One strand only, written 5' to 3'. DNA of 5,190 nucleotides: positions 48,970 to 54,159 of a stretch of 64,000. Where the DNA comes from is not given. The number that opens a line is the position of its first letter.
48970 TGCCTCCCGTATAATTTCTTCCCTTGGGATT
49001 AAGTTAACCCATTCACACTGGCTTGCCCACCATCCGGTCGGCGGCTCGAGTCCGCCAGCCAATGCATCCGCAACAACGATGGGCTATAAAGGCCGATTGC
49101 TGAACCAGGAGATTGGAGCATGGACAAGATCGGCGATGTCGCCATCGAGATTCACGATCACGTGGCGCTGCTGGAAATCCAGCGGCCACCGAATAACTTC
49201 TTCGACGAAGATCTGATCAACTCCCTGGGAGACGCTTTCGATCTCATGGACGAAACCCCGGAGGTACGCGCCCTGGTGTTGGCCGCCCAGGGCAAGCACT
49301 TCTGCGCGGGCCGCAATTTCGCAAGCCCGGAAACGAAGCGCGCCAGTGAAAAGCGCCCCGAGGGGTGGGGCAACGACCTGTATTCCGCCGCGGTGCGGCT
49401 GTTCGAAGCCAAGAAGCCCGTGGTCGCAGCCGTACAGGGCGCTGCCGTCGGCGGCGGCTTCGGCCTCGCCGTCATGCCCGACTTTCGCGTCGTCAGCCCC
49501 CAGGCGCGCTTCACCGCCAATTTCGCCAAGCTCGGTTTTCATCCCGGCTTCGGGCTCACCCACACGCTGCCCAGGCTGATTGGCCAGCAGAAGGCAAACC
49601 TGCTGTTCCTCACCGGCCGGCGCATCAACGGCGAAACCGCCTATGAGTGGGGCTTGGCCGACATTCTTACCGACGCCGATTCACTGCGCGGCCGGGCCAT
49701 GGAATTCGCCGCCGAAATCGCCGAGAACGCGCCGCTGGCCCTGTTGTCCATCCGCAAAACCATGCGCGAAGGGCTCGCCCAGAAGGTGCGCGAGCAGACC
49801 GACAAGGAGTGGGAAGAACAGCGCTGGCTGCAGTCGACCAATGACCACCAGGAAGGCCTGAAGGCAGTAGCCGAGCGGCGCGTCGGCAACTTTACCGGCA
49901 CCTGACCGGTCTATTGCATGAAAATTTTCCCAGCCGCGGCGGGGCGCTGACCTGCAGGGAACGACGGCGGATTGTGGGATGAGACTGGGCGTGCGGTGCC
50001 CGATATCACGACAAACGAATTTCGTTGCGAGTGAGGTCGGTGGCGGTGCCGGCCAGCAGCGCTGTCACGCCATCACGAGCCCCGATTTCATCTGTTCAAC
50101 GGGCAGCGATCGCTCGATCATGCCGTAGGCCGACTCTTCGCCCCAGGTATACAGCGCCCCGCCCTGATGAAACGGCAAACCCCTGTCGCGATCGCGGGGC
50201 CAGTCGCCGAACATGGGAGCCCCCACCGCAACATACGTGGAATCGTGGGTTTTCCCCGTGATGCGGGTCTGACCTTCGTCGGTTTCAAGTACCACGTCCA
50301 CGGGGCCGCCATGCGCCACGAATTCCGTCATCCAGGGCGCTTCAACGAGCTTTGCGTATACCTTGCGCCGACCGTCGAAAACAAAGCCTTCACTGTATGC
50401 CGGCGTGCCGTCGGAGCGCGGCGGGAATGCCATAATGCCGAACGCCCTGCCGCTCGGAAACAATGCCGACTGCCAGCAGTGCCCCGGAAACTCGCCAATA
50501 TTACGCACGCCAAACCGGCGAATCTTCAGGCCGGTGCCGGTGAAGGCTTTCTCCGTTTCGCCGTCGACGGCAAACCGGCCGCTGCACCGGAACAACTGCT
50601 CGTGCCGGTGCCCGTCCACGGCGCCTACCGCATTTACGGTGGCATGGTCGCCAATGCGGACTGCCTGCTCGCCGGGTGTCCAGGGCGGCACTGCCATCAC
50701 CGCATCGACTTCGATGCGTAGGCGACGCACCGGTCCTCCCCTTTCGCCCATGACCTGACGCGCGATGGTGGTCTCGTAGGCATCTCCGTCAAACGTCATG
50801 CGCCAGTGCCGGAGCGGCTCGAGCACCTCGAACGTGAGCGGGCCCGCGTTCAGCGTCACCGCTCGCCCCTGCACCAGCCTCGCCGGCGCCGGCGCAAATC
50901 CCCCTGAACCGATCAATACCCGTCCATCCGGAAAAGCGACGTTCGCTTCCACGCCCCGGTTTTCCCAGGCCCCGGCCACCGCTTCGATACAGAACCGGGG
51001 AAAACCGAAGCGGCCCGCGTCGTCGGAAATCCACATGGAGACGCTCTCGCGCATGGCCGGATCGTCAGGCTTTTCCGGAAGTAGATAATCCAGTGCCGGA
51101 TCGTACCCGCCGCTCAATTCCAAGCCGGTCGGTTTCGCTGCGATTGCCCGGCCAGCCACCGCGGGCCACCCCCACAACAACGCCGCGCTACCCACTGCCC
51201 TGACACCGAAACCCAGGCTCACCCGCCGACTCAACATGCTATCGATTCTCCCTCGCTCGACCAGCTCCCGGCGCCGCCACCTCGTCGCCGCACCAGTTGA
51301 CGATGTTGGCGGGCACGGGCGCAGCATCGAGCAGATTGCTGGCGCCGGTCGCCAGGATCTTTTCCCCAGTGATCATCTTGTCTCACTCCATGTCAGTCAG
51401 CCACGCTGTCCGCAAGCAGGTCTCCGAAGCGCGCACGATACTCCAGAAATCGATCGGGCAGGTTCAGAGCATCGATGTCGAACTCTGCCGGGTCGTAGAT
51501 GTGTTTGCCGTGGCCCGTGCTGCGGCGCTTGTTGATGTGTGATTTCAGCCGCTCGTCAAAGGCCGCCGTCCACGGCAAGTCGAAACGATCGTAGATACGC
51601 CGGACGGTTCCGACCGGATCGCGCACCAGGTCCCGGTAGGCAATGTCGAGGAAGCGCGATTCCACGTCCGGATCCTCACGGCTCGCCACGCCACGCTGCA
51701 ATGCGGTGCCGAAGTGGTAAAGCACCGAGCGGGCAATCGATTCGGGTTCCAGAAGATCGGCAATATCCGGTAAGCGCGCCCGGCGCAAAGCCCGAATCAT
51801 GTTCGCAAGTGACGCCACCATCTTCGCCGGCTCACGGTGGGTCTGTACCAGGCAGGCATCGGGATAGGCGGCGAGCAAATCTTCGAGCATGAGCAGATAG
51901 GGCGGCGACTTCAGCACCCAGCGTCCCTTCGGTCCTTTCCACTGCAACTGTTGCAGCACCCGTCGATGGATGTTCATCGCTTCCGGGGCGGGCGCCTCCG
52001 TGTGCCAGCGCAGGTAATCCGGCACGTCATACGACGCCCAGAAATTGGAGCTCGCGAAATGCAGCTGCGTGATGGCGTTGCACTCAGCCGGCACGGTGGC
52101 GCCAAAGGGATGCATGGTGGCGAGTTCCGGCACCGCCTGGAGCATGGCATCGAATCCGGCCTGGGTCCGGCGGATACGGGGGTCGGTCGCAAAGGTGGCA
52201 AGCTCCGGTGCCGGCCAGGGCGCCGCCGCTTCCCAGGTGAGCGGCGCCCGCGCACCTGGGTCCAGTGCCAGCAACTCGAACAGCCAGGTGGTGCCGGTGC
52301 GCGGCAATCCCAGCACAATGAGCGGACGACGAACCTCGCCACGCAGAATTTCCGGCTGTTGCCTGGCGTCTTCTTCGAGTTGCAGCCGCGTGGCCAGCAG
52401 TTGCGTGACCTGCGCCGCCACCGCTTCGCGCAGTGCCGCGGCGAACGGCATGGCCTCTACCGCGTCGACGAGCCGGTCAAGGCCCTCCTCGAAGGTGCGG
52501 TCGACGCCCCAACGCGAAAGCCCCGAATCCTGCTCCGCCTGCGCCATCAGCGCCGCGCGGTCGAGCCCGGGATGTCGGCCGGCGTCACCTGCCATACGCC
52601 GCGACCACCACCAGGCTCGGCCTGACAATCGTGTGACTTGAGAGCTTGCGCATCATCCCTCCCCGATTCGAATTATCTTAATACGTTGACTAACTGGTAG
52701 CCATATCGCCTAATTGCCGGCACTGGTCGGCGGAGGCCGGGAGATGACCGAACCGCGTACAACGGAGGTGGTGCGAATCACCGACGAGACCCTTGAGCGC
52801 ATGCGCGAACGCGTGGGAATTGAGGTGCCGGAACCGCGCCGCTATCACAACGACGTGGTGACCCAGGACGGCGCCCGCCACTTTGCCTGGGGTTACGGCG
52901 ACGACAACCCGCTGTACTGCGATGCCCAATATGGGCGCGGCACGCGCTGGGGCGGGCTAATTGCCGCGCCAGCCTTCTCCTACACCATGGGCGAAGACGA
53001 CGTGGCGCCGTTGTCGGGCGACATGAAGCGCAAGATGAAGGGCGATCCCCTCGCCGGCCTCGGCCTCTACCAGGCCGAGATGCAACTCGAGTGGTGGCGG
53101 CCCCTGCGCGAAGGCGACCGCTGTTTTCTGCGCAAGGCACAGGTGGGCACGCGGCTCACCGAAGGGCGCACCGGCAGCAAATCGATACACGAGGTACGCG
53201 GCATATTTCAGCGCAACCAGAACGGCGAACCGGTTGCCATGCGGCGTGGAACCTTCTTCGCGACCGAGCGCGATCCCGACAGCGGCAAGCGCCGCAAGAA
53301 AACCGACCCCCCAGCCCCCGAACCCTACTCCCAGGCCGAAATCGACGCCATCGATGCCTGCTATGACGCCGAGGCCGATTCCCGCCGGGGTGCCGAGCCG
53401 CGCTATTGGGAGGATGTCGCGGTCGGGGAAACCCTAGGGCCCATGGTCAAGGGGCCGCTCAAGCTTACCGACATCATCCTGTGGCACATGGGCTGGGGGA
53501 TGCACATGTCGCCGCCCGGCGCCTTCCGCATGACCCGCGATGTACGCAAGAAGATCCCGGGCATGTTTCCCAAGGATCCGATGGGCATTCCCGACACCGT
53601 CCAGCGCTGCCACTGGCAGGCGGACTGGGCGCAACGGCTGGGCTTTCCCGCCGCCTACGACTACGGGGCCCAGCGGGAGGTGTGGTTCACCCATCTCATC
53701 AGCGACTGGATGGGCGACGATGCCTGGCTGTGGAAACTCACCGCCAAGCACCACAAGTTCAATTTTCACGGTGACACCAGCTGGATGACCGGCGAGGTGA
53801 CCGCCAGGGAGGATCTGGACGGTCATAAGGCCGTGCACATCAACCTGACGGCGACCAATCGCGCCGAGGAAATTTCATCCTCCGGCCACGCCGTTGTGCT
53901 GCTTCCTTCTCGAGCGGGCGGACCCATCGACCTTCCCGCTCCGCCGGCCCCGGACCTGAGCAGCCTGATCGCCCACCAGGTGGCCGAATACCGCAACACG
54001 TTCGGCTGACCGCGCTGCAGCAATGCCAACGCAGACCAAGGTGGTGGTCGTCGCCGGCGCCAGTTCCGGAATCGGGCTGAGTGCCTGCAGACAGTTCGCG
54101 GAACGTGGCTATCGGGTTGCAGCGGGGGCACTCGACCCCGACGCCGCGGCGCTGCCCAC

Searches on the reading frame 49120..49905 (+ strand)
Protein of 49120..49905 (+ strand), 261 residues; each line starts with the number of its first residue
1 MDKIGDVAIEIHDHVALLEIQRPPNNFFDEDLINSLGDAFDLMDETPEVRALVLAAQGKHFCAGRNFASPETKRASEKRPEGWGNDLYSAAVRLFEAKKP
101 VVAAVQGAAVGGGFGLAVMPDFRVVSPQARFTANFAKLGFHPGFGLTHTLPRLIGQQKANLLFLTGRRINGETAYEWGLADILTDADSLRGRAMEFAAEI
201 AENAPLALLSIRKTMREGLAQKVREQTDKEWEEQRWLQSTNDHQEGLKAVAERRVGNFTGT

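Call 7: search_protein_families(library=pfam, proteins=[window:49120-49905:+])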
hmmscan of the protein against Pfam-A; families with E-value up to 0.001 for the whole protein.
window:49120-49905:+ (261 aa): 2 families
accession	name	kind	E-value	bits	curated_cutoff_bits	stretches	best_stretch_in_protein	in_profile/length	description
PF00378.25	ECH_1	-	2e-51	175.2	27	1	11-260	2-250/251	Enoyl-CoA hydratase/isomerase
PF16113.10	ECH_2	-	9.5e-31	108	27.2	1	26-189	13-177/335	Enoyl-CoA hydratase/isomerase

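Call 8: search_protein_families(library=ncbifam, proteins=[window:49120-49905:+])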
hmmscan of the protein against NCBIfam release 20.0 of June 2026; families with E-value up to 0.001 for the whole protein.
window:49120-49905:+ (261 aa): 72 families (the best 25 are shown)
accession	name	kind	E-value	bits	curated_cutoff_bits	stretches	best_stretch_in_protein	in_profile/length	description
NF051848.1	EnCoAHydtEchA19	equivalog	7.6e-51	173.1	400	1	7-260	2-257/258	enoyl-CoA hydratase EchA19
NF004525.0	PRK05870.1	equivalog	1.7e-45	155.9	285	1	7-243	5-239/249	enoyl-CoA hydratase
NF006699.0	PRK09245.1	subfamily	9.9e-45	152.9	354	1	7-260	5-265/266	crotonase/enoyl-CoA hydratase family protein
NF004635.0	PRK05981.1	equivalog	1.2e-43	149.6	351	1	6-260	5-265/266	enoyl-CoA hydratase/isomerase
NF004840.0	PRK06190.1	equivalog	2.5e-41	142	253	1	7-253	6-247/260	enoyl-CoA hydratase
NF005803.0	PRK07658.1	equivalog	6.6e-41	140.4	313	1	8-260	5-256/257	enoyl-CoA hydratase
NF004857.0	PRK06210.1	equivalog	8.2e-41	140.2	341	1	5-260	8-274/275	enoyl-CoA hydratase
NF006109.0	PRK08260.1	subfamily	9.9e-40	136.6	320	1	6-260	5-277/296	enoyl-CoA hydratase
TIGR02280.1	PaaB1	equivalog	1.4e-39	136.1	345.15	1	9-260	3-255/256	2-(1,2-epoxy-1,2-dihydrophenyl)acetyl-CoA isomerase PaaG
NF004475.0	PRK05809.1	subfamily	2.1e-39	135.6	394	1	6-259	5-258/260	short-chain-enoyl-CoA hydratase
NF005073.0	PRK06495.1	subfamily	5.3e-39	134.1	296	1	7-260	6-256/257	enoyl-CoA hydratase/isomerase family protein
NF004781.0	PRK06127.1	subfamily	6.4e-39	134.2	291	1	7-260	13-268/269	enoyl-CoA hydratase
NF046063.1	oxepin_alt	equivalog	8.7e-39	133.5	300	1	10-254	5-251/254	oxepin-CoA hydrolase, alternative type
NF006007.0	PRK08138.1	subfamily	4.1e-38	131.2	355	1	12-260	15-260/261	enoyl-CoA hydratase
NF005864.0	PRK07799.1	equivalog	1.1e-37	129.7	316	1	4-259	7-264/266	crotonase/enoyl-CoA hydratase family protein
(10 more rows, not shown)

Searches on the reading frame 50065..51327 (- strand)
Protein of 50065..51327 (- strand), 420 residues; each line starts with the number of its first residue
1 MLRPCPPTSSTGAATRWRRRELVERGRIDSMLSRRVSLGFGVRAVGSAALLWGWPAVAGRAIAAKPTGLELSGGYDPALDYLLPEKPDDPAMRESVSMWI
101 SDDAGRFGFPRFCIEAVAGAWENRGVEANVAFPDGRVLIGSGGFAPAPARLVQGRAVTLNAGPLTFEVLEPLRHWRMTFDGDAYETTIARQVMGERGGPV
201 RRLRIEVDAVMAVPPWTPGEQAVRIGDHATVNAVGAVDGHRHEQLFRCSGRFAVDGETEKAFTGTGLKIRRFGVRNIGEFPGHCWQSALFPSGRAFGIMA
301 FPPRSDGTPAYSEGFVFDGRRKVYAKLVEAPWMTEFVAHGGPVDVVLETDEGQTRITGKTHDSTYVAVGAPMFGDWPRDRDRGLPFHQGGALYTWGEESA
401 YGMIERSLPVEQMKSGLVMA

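Call 42: search_protein_families(library=pfam, proteins=[window:50065-51327:-])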
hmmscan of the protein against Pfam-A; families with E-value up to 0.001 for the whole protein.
window:50065-51327:- (420 aa): 0 families

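Call 74: search_solved_structures(query=window:50065-51327:-, max_evalue=1)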
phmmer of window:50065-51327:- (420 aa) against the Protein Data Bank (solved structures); distinct sequences matched with E-value up to 1: 0.

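Call 77: search_protein_families(library=ncbifam, proteins=[window:50065-51327:-], max_evalue=0.1)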
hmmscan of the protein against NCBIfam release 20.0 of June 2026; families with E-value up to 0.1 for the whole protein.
window:50065-51327:- (420 aa): 1 family
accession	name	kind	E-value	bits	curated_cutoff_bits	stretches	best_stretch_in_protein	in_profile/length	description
NF053593.1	Rv3169_fam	subfamily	7.1e-07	28.6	150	1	153-182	78-107/351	Rv3169 family protein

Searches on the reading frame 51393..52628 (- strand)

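Call 42: search_protein_families(library=pfam, proteins=[window:51393-52628:-])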
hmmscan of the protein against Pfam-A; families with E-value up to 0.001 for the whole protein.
window:51393-52628:- (411 aa): 3 families
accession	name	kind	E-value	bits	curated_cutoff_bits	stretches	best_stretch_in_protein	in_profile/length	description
PF13469.12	Sulfotransfer_3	-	7.8e-36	124.8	27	1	102-354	1-215/216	Sulfotransferase family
PF17784.7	Sulfotransfer_4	-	4.3e-09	37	22.8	1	242-316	75-150/215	Sulfotransferase domain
PF00685.33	Sulfotransfer_1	-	1e-05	25.5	22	1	102-366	3-193/255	Sulfotransferase domain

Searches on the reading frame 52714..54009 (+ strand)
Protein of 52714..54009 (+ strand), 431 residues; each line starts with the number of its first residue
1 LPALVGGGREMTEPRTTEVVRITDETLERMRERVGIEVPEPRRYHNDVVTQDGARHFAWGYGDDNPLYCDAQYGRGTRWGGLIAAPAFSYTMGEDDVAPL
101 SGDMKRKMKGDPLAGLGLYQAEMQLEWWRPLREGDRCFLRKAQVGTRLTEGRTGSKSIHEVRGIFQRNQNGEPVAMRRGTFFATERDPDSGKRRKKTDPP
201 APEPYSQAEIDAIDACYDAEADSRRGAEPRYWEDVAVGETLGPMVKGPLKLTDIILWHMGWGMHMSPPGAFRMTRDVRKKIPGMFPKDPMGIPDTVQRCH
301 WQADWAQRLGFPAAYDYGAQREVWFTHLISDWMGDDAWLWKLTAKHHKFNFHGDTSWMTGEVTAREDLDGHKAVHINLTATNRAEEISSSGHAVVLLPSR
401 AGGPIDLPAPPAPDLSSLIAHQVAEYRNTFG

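Call 42: search_protein_families(library=pfam, proteins=[window:52714-54009:+])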
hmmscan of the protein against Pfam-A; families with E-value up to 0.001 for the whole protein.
window:52714-54009:+ (431 aa): 1 family
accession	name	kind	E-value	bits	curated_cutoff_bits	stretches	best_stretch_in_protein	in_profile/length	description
PF13452.11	FAS1_DH_region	-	4.3e-11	43.5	22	1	46-175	11-130/132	FAS1-like, dehydratase domain region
